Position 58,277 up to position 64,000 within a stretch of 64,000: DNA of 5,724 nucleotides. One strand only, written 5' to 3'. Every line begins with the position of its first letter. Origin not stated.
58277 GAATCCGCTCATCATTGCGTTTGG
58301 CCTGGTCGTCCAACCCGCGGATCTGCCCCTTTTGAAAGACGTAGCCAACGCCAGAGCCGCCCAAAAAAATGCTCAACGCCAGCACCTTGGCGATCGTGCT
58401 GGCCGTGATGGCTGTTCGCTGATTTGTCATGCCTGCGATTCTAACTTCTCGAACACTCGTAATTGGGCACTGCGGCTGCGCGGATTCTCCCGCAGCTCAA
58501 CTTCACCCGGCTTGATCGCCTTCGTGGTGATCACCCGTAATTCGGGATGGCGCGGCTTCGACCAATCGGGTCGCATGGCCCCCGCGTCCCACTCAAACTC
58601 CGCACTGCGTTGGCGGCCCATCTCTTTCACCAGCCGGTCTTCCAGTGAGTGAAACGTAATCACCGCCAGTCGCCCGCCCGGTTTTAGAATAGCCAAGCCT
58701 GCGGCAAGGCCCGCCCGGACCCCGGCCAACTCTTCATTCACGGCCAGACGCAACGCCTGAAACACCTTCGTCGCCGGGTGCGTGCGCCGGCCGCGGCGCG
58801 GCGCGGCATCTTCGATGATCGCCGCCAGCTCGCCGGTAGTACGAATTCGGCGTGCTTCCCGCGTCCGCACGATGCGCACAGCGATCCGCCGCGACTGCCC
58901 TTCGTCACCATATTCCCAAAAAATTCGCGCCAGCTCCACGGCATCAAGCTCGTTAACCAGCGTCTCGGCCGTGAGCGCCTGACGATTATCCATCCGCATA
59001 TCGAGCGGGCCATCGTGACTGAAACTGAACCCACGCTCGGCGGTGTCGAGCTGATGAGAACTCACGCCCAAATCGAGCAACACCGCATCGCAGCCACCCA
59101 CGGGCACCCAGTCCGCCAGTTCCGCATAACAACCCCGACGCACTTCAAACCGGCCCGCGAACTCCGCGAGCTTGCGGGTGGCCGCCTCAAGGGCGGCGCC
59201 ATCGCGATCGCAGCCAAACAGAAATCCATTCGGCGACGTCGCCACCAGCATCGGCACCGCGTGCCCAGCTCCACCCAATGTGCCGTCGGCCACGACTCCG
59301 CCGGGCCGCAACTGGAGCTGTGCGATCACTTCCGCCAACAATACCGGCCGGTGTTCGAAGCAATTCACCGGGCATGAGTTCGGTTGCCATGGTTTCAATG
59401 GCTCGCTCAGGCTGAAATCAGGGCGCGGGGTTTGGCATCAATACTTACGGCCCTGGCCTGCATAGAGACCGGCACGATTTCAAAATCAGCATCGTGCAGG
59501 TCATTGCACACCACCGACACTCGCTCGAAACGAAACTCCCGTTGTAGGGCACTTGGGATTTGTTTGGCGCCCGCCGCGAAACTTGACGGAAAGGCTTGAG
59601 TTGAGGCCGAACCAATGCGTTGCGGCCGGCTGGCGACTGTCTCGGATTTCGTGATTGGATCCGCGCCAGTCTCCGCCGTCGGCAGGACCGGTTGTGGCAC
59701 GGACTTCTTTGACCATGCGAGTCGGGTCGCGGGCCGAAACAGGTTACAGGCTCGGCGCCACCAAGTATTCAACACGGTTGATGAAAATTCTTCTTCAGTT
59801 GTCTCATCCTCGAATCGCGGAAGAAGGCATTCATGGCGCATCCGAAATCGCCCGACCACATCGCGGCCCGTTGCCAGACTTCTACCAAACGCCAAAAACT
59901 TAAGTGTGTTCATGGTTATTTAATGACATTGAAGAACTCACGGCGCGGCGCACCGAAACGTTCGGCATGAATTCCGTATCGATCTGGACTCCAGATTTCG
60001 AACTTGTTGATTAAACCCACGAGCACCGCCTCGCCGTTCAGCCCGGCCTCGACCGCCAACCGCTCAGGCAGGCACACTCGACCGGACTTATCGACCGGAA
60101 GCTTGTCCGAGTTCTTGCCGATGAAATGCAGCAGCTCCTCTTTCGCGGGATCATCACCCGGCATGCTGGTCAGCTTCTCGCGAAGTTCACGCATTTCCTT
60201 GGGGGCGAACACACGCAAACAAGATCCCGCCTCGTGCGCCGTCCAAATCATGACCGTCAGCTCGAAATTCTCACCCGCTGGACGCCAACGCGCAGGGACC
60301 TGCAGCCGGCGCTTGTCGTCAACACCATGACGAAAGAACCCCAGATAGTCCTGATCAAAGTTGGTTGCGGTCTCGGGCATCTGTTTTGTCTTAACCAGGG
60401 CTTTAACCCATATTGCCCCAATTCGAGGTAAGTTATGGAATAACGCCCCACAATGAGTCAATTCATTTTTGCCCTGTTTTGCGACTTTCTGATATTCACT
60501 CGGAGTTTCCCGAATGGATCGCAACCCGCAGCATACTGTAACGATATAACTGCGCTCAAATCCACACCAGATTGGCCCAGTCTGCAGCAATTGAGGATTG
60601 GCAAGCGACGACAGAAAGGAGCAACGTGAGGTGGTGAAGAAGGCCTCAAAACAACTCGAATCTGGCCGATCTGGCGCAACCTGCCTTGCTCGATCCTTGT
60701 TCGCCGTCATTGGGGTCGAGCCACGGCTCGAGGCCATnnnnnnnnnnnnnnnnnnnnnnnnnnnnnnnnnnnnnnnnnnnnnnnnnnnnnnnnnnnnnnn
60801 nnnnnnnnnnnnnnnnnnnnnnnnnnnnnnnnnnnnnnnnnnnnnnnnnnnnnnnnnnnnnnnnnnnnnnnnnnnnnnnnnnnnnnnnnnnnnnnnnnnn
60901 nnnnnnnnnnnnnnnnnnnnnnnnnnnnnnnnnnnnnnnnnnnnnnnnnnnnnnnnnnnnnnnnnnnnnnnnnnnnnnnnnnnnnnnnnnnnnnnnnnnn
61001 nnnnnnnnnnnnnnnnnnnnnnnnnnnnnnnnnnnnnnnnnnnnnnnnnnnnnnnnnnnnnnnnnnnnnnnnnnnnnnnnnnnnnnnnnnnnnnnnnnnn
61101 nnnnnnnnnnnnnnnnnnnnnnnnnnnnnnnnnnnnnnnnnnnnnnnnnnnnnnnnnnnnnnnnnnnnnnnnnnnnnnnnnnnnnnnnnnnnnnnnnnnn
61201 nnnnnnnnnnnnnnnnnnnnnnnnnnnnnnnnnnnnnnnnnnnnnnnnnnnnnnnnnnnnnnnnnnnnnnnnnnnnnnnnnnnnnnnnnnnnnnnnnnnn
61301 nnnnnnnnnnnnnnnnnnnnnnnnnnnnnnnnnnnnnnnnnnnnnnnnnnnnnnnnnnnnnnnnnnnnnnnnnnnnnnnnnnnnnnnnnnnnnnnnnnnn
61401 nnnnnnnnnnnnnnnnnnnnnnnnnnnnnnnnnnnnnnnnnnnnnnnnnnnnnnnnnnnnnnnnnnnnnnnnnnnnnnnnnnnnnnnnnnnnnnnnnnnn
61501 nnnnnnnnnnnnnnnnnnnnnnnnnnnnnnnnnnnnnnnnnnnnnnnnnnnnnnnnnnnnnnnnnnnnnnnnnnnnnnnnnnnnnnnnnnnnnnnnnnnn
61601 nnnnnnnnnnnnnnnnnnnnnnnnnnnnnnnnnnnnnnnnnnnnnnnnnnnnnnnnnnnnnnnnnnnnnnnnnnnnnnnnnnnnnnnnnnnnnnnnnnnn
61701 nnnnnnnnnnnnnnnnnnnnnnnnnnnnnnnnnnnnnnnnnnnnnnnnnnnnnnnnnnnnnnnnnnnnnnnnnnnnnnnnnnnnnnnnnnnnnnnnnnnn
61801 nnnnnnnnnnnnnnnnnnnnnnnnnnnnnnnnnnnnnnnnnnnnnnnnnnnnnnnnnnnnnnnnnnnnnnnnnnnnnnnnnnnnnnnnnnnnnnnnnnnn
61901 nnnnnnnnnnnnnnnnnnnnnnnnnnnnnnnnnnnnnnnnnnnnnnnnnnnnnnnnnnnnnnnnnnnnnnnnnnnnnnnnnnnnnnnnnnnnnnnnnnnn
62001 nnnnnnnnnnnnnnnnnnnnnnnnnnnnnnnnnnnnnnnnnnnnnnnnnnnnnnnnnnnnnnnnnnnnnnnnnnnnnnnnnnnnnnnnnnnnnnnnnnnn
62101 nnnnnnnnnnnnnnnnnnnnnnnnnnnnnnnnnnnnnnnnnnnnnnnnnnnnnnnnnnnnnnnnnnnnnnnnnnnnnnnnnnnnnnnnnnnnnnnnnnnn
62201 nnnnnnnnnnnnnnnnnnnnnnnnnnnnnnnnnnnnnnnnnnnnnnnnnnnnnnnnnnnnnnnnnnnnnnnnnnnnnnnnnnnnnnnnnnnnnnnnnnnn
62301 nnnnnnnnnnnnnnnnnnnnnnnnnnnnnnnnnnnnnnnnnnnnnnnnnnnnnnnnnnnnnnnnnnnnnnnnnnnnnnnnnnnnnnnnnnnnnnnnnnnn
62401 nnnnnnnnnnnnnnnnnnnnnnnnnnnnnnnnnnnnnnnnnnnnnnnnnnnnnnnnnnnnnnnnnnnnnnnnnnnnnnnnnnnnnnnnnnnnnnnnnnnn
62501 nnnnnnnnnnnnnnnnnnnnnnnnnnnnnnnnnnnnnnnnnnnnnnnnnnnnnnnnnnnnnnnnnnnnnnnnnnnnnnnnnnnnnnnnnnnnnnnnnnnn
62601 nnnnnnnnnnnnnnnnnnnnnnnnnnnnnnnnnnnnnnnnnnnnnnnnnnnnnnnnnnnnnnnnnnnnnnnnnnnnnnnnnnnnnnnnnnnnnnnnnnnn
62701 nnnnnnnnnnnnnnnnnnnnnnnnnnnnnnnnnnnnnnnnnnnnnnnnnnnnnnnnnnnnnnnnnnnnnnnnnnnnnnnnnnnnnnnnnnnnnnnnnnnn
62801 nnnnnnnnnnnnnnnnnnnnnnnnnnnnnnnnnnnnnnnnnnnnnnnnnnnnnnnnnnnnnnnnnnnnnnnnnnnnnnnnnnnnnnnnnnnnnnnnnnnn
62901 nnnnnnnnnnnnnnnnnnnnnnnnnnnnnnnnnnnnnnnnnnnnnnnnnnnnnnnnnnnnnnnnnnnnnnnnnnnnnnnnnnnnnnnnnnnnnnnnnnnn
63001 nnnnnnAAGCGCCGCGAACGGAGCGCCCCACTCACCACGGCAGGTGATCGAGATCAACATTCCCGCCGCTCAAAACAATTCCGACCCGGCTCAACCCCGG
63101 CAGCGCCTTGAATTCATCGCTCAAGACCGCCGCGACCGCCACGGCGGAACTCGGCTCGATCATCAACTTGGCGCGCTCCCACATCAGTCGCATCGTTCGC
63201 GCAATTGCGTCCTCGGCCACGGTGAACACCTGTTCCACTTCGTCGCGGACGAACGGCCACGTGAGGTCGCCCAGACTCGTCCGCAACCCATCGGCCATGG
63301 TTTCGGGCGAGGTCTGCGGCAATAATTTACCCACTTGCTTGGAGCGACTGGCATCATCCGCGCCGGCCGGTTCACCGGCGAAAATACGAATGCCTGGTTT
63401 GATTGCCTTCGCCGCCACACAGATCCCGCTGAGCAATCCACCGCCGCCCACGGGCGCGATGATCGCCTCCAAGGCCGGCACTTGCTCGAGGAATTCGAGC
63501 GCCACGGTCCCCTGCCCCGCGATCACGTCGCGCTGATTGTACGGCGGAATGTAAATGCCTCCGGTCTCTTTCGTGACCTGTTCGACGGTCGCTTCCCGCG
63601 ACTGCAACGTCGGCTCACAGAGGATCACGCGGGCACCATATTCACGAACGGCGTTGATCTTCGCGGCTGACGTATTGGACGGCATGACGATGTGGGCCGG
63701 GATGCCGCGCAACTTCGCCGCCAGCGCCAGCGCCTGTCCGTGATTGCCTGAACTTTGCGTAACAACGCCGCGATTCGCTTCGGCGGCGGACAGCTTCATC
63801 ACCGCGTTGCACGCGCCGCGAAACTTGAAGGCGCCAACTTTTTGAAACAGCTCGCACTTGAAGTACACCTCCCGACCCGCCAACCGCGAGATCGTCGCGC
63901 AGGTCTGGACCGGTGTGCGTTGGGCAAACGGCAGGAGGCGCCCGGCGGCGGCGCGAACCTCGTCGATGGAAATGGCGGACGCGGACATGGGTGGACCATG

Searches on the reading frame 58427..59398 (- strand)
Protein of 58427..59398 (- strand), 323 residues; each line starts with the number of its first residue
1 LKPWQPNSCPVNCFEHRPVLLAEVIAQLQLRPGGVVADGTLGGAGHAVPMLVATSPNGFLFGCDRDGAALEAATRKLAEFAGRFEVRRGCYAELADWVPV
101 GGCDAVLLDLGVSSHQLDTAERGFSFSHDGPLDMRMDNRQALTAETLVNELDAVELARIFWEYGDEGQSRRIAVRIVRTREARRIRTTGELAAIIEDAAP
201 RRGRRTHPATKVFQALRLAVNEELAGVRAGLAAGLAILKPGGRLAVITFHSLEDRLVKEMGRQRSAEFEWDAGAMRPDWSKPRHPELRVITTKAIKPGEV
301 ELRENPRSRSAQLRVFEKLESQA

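Call 14: search_protein_families(library=pfam, proteins=[window:58427-59398:-], max_evalue=0.001)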
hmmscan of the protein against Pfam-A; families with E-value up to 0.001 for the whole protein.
window:58427-59398:- (323 aa): 1 family
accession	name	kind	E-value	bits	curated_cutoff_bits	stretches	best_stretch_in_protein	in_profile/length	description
PF01795.25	Methyltransf_5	-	4.5e-97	325.7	27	1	14-318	2-308/309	MraW methylase family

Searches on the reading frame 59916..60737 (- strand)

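Call 14: search_protein_families(library=pfam, proteins=[window:59916-60737:-], max_evalue=0.001)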
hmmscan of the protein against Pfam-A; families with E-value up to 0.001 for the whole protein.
window:59916-60737:- (273 aa): 1 family
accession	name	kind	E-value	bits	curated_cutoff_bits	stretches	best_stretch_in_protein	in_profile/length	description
PF02381.23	MraZ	-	1e-12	48.2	23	1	213-257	8-52/72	MraZ protein, putative antitoxin-like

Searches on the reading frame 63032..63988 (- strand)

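Call 14: search_protein_families(library=pfam, proteins=[window:63032-63988:-], max_evalue=0.001)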
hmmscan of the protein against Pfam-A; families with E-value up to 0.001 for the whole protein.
window:63032-63988:- (318 aa): 2 families
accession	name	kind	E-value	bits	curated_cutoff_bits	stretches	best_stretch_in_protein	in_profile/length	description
PF00291.31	PALP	-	1.8e-79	267.6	35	1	21-308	4-295/295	Pyridoxal-phosphate dependent enzyme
PF01041.23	DegT_DnrJ_EryC1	-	0.00093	18.9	19.8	0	73-139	40-110/360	DegT/DnrJ/EryC1/StrS aminotransferase family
